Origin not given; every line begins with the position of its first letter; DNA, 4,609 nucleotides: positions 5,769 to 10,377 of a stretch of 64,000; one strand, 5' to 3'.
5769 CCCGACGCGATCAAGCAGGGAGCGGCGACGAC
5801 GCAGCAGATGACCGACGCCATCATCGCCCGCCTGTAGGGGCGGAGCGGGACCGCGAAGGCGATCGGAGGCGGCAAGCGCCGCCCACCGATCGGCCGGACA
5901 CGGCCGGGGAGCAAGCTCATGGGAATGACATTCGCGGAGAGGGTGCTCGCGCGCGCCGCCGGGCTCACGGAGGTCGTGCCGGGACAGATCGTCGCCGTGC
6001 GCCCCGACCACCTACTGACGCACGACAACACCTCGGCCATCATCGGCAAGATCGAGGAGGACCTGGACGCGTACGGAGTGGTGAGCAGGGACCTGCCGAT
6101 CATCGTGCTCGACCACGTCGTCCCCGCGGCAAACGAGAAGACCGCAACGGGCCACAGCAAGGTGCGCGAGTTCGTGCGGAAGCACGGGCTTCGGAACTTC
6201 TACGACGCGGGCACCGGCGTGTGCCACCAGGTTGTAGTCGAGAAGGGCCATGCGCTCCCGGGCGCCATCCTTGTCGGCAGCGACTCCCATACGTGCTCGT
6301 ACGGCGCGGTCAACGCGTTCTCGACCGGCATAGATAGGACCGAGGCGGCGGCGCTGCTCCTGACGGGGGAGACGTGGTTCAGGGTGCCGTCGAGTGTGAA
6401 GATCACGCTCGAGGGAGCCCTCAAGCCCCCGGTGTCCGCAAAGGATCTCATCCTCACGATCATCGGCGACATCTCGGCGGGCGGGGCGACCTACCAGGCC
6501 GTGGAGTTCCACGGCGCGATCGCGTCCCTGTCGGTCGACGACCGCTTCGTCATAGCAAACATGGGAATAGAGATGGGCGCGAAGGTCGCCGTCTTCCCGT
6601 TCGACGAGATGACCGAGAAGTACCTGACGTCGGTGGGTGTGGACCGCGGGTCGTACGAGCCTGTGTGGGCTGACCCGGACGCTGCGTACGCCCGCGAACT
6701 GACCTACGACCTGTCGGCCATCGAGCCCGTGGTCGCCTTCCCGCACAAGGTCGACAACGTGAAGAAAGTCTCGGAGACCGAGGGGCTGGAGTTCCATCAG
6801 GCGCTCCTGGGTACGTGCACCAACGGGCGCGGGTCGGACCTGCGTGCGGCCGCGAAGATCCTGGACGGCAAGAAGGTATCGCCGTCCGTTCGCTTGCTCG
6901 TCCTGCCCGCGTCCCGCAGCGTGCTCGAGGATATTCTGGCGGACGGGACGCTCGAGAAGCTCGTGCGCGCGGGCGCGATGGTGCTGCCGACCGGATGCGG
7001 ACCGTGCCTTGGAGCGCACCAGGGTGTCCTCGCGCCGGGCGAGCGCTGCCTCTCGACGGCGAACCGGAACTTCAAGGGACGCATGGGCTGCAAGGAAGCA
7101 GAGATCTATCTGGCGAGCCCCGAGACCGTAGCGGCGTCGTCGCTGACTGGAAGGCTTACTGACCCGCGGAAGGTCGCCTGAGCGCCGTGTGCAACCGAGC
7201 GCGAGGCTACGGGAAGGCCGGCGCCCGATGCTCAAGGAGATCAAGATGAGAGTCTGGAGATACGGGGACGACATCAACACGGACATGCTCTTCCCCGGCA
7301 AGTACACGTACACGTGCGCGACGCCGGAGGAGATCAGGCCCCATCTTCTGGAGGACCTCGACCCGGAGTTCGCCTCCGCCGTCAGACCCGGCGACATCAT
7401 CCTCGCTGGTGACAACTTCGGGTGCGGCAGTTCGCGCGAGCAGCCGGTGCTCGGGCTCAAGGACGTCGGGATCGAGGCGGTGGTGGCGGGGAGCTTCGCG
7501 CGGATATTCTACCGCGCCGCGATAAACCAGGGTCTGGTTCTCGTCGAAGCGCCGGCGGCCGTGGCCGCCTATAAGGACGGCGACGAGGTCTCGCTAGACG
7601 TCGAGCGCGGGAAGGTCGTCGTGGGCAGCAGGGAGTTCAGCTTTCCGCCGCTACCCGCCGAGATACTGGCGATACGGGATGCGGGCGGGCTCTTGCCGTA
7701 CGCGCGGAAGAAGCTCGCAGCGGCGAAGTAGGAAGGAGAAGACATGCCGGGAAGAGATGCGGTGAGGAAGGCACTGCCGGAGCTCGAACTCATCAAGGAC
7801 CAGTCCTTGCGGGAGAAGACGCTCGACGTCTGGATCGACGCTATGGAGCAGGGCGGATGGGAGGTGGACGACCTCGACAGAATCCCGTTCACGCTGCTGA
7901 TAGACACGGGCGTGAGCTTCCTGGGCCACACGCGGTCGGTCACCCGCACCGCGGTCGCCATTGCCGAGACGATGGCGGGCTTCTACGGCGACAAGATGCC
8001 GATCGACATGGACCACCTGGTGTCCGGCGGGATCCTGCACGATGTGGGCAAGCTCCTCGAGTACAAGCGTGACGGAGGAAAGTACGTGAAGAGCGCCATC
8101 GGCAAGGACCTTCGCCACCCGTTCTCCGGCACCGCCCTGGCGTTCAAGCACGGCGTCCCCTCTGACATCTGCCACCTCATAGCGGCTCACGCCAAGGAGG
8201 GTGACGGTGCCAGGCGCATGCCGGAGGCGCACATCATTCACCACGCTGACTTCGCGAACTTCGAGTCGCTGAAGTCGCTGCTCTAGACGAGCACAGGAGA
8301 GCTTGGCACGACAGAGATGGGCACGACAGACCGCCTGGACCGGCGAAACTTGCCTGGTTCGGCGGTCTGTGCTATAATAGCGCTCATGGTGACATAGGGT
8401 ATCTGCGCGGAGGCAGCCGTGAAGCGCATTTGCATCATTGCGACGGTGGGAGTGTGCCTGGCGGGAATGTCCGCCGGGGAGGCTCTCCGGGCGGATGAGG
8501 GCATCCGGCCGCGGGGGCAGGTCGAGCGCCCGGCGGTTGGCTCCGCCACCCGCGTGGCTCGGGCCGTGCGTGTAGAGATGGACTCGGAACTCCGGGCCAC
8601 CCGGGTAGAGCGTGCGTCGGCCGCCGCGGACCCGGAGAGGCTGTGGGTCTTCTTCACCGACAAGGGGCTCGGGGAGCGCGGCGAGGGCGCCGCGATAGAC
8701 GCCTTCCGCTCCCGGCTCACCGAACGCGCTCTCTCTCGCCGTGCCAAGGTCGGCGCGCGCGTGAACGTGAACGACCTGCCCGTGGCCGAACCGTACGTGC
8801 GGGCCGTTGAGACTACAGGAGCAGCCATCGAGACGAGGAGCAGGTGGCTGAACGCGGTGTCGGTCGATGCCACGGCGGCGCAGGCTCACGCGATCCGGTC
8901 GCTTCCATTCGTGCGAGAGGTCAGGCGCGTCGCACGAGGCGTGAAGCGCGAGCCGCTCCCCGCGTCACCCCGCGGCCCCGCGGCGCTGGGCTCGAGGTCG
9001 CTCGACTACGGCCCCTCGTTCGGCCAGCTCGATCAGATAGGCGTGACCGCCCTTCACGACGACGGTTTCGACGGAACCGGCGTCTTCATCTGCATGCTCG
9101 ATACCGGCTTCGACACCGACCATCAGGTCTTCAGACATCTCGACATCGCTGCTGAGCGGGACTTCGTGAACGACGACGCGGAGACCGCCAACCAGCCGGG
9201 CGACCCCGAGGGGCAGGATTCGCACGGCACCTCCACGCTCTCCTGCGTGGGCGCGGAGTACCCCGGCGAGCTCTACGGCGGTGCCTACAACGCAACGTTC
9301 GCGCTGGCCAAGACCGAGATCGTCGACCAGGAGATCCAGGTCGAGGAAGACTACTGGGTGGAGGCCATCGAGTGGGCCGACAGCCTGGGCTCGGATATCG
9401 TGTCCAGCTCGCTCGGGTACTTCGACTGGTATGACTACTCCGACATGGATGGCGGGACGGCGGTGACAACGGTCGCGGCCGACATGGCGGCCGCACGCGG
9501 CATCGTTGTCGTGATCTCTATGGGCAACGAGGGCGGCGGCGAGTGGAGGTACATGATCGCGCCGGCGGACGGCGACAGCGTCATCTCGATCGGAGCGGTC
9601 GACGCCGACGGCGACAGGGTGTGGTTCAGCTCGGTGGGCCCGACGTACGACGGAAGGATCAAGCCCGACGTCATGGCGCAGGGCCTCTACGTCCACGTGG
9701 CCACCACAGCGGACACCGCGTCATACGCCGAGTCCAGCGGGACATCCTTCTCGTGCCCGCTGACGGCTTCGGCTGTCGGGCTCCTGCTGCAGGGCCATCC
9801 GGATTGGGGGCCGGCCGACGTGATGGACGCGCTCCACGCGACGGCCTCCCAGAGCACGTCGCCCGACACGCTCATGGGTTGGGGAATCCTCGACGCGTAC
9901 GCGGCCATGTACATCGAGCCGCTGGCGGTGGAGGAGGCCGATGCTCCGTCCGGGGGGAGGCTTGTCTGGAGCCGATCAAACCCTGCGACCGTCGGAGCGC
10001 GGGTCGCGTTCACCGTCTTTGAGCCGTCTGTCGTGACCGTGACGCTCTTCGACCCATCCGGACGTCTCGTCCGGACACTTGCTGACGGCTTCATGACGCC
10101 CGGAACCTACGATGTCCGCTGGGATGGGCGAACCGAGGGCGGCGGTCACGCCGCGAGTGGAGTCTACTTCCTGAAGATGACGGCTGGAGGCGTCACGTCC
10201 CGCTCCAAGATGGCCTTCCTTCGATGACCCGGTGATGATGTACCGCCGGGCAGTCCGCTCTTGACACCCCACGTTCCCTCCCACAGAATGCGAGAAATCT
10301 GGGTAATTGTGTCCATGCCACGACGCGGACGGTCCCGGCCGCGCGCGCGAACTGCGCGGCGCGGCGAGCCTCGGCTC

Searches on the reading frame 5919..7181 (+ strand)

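Call 10: search_protein_families(library=pfam, proteins=[window:5919-7181:+], max_evalue=0.001)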
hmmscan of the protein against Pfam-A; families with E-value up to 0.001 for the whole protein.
window:5919-7181:+ (420 aa): 1 family
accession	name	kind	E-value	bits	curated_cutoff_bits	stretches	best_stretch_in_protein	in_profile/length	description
PF00330.25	Aconitase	-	7.1e-94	315.8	28.7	2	29-287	20-306/463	Aconitase family (aconitate hydratase)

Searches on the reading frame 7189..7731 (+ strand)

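Call 10: search_protein_families(library=pfam, proteins=[window:7189-7731:+], max_evalue=0.001)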
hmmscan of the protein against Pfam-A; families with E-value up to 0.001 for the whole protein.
window:7189-7731:+ (180 aa): 1 family
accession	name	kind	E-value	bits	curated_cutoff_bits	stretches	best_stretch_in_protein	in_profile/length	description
PF00694.25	Aconitase_C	-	2.6e-17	63.8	22.8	1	67-121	73-128/131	Aconitase C-terminal domain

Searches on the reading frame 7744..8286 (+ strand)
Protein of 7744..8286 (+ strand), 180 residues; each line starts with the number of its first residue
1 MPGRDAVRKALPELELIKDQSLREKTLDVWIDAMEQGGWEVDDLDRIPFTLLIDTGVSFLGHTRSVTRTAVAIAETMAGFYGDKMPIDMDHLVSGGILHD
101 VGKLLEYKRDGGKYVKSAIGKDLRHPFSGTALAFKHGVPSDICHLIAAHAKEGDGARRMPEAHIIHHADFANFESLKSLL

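Call 10: search_protein_families(library=pfam, proteins=[window:7744-8286:+], max_evalue=0.001)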
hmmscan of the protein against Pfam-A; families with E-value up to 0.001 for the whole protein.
window:7744-8286:+ (180 aa): 1 family
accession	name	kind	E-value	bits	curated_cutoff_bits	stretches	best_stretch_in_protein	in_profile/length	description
PF01966.28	HD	-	8.5e-11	42.6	22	1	60-169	2-111/116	HD domain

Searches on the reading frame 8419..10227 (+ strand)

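Call 10: search_protein_families(library=pfam, proteins=[window:8419-10227:+], max_evalue=0.001)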
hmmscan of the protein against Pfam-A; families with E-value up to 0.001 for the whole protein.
window:8419-10227:+ (602 aa): 2 families
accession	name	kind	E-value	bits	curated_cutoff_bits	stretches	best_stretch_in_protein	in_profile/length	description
PF00082.27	Peptidase_S8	-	4.8e-40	138.1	21.8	1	219-489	1-288/288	Subtilase family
PF13860.13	FlgD_ig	-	6.4e-10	39.3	27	1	536-589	21-75/79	FlgD Ig-like domain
